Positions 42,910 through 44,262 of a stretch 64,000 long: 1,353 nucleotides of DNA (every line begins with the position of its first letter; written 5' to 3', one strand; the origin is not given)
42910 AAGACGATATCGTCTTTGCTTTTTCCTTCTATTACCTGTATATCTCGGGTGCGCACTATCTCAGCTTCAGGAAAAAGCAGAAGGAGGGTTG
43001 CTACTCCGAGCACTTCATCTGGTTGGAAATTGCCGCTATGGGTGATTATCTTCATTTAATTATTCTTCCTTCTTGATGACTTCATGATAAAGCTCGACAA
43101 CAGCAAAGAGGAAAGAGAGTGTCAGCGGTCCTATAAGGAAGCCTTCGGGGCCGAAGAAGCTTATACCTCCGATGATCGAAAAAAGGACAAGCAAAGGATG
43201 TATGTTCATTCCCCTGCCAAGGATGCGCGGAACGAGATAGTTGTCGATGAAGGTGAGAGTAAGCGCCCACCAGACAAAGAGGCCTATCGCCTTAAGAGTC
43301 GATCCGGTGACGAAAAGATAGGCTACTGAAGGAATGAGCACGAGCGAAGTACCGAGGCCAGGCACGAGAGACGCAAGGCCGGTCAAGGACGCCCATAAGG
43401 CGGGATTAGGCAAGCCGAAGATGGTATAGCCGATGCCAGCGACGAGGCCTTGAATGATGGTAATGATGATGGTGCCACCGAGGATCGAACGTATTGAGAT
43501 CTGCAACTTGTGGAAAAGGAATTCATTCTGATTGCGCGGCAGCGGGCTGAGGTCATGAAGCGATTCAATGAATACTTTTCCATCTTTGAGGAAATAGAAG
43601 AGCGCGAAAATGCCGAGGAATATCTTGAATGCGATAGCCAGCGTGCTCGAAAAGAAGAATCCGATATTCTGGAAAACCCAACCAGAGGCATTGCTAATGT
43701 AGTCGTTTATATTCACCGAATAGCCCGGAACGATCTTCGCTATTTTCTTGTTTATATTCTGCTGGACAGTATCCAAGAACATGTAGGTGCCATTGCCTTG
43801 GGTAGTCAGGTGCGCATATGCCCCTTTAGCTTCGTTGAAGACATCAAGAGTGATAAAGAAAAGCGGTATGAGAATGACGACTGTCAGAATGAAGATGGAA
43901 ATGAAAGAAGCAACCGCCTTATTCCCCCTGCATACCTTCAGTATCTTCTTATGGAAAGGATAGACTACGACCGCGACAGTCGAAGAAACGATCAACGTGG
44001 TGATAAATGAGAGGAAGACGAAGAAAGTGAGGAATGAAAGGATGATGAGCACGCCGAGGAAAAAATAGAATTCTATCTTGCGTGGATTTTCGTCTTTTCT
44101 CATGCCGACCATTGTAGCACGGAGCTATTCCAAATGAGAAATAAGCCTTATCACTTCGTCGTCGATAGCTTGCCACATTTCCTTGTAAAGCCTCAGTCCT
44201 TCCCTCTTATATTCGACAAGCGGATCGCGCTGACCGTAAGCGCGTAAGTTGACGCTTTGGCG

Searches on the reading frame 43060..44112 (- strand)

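Call 98: search_protein_families(library=pfam, proteins=[window:43060-44112:-], max_evalue=0.00001)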
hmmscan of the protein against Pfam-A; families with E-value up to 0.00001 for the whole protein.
window:43060-44112:- (350 aa): 1 family
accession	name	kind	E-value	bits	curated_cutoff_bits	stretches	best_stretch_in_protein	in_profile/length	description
PF01594.21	AI-2E_transport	-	5.3e-48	164.3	34.3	1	19-342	6-326/327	AI-2E family transporter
